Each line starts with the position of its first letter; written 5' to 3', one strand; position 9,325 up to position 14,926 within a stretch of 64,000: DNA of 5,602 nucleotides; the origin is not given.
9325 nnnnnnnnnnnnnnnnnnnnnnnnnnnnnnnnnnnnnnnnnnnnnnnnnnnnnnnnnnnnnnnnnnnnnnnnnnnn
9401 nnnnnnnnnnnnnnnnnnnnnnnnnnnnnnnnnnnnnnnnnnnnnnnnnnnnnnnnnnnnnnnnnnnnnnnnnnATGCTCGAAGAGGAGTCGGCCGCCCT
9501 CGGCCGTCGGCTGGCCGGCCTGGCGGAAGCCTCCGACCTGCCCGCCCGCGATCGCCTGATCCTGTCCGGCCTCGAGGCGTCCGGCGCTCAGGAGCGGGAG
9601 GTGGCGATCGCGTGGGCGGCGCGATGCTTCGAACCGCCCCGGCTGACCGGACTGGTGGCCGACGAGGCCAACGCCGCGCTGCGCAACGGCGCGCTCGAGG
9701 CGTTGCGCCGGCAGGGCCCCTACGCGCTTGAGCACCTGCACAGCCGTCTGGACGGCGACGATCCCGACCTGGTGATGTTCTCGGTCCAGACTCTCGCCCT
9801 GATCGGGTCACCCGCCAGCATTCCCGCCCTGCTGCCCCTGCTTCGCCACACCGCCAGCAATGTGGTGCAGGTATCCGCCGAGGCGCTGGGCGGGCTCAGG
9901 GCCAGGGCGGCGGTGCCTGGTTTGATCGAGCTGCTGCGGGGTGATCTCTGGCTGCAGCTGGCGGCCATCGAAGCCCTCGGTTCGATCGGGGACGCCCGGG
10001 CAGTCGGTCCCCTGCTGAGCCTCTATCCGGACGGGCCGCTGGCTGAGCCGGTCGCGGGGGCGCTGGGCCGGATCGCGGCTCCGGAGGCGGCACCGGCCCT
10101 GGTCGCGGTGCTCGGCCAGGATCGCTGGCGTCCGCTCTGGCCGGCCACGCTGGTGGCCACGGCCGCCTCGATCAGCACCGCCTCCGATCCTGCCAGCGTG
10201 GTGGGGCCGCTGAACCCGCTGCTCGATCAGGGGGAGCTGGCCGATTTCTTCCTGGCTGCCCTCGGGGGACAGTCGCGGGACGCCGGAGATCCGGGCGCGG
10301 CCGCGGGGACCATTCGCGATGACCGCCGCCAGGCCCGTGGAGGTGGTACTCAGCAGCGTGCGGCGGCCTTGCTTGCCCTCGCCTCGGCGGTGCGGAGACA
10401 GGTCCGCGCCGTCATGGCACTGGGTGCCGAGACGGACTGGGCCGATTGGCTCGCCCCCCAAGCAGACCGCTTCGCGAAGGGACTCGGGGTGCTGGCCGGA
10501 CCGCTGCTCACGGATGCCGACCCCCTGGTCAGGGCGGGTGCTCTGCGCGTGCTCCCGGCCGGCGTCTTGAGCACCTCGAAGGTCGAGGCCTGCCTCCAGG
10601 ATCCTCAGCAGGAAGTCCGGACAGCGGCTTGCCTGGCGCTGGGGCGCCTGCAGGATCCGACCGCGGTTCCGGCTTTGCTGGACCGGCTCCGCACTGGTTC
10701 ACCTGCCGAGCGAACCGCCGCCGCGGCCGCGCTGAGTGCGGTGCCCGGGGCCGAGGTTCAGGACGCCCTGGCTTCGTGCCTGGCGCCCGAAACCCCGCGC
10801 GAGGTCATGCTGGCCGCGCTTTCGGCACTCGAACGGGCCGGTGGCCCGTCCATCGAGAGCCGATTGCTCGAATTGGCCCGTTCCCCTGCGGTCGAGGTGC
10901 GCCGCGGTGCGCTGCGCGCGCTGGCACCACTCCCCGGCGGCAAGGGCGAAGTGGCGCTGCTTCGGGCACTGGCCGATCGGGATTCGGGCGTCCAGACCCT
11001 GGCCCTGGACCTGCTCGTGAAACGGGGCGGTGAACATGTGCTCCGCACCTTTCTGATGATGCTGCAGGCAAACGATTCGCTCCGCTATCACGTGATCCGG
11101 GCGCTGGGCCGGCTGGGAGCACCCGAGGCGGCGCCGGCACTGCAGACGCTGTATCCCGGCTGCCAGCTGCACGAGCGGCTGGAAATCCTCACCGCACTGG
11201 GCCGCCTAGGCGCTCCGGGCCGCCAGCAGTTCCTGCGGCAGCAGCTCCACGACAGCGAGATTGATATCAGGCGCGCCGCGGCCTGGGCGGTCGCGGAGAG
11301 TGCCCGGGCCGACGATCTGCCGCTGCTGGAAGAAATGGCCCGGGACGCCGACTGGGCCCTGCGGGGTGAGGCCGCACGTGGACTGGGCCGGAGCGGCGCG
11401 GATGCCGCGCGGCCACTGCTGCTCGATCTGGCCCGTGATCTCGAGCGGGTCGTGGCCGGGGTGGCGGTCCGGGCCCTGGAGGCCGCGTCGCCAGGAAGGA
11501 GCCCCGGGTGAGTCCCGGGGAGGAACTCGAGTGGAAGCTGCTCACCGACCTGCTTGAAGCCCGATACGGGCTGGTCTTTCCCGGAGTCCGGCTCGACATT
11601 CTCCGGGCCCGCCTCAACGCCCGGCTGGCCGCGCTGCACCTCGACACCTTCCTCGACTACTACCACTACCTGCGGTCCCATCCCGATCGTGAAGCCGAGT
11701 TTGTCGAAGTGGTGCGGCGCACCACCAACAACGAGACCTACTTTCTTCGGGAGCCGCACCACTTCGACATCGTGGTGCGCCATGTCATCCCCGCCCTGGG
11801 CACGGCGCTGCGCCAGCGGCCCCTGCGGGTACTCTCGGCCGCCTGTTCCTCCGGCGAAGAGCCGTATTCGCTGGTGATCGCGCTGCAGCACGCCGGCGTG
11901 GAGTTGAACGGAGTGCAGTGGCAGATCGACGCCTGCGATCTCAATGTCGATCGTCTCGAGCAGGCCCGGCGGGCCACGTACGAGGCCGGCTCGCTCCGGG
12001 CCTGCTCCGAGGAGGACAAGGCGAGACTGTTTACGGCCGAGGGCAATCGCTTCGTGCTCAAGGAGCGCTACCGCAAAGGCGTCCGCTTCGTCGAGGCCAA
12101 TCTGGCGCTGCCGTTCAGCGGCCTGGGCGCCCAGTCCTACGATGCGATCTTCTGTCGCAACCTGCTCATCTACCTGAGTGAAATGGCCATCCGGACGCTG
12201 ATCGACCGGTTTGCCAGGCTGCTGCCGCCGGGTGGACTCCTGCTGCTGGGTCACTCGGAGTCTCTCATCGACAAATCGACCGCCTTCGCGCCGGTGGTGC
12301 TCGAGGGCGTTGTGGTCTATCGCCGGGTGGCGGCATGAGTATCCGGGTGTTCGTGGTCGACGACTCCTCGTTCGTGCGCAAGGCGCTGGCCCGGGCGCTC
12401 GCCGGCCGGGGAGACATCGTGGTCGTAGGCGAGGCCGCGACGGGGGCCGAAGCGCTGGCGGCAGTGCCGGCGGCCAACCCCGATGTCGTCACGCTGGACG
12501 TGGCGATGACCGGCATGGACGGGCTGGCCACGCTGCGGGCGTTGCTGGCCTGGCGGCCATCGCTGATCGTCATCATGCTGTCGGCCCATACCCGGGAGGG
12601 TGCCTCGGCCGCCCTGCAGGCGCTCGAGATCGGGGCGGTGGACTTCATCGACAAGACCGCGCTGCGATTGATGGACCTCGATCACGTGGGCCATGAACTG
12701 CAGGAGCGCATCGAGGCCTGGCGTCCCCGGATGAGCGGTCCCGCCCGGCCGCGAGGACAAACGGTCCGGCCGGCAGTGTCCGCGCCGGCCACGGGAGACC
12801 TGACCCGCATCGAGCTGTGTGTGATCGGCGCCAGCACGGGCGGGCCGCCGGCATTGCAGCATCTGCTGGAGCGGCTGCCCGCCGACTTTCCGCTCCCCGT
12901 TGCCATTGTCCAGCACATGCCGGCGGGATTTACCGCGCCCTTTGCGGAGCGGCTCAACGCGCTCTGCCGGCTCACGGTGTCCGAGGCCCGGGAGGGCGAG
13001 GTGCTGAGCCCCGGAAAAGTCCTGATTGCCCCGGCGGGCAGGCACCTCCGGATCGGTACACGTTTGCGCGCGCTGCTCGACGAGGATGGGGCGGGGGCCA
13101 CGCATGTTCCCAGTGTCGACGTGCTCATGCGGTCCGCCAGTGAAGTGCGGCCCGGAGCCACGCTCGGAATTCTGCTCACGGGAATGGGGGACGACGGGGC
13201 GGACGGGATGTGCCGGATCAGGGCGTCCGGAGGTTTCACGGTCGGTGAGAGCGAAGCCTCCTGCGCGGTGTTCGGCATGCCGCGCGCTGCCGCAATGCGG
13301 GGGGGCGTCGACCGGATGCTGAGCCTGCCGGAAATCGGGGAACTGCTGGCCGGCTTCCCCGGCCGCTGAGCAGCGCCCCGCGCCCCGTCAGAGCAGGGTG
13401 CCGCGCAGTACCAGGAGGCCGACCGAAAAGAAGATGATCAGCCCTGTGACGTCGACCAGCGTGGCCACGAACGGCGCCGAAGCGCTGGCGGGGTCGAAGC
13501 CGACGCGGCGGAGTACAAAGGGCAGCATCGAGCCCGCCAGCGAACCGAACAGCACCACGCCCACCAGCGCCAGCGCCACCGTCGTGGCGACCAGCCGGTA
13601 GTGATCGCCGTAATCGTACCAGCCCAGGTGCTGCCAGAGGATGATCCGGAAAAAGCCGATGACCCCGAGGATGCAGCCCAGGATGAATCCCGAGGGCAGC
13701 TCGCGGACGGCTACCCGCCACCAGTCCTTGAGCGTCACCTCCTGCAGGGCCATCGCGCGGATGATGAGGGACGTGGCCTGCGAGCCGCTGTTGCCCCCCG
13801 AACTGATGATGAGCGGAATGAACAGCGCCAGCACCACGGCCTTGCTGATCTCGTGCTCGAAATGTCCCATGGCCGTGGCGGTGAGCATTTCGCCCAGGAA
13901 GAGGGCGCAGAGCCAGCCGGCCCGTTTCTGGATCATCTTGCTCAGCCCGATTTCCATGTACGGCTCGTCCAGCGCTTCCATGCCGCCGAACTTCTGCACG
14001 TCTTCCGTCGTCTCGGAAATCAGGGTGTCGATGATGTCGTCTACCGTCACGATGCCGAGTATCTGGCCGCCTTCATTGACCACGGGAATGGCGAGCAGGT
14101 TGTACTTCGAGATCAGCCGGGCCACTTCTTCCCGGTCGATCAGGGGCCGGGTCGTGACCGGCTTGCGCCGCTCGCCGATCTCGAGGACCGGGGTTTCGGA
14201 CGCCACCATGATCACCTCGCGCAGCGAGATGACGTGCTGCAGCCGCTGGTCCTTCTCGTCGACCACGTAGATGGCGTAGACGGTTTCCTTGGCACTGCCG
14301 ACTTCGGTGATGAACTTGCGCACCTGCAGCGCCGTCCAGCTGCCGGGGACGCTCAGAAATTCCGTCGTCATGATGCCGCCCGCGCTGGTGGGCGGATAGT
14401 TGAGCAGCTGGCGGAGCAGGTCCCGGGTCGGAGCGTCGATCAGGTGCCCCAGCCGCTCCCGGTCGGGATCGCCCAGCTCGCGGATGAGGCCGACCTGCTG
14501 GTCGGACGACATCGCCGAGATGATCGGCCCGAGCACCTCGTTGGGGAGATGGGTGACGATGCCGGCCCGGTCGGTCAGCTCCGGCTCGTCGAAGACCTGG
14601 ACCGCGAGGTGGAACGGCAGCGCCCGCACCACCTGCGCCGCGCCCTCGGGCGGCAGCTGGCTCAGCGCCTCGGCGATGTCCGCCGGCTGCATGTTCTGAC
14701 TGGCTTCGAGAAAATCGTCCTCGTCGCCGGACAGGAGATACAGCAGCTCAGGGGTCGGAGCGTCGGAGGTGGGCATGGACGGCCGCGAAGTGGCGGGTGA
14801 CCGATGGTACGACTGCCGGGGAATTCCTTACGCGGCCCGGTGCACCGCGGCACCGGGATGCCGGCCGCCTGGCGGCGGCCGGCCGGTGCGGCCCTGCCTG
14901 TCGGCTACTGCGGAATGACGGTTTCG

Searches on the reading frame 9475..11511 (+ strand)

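Call 32: search_protein_families(library=pfam, proteins=[window:9475-11511:+])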
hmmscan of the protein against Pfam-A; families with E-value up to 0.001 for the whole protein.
window:9475-11511:+ (678 aa): 5 families
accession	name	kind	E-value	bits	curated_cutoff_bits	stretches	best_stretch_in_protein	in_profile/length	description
PF13646.12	HEAT_2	-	3.7e-57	191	27.7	9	372-453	6-88/88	HEAT repeats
PF03130.22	HEAT_PBS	-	1.7e-15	56.1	20.9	0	536-558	1-23/27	PBS lyase HEAT-like repeat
PF02985.28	HEAT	-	6.5e-12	45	23.5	1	370-393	5-28/31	HEAT repeat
PF00514.29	Arm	-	2.8e-06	27.6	20.6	0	116-139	14-37/41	Armadillo/beta-catenin-like repeat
PF13513.12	HEAT_EZ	-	0.00022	22.1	27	0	371-392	34-55/55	HEAT-like repeat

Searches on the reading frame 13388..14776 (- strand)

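Call 32: search_protein_families(library=pfam, proteins=[window:13388-14776:-])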
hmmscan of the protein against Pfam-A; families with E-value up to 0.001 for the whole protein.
window:13388-14776:- (462 aa): 3 families
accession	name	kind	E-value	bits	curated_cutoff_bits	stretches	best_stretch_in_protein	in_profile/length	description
PF01769.21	MgtE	-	5.1e-37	127.4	27.6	1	320-452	1-125/125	Divalent cation transporter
PF03448.22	MgtE_N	-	6.8e-21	75.1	25.9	1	29-129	1-101/102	MgtE intracellular N domain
PF00571.33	CBS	-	9.6e-16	58.3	24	2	203-252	6-55/57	CBS domain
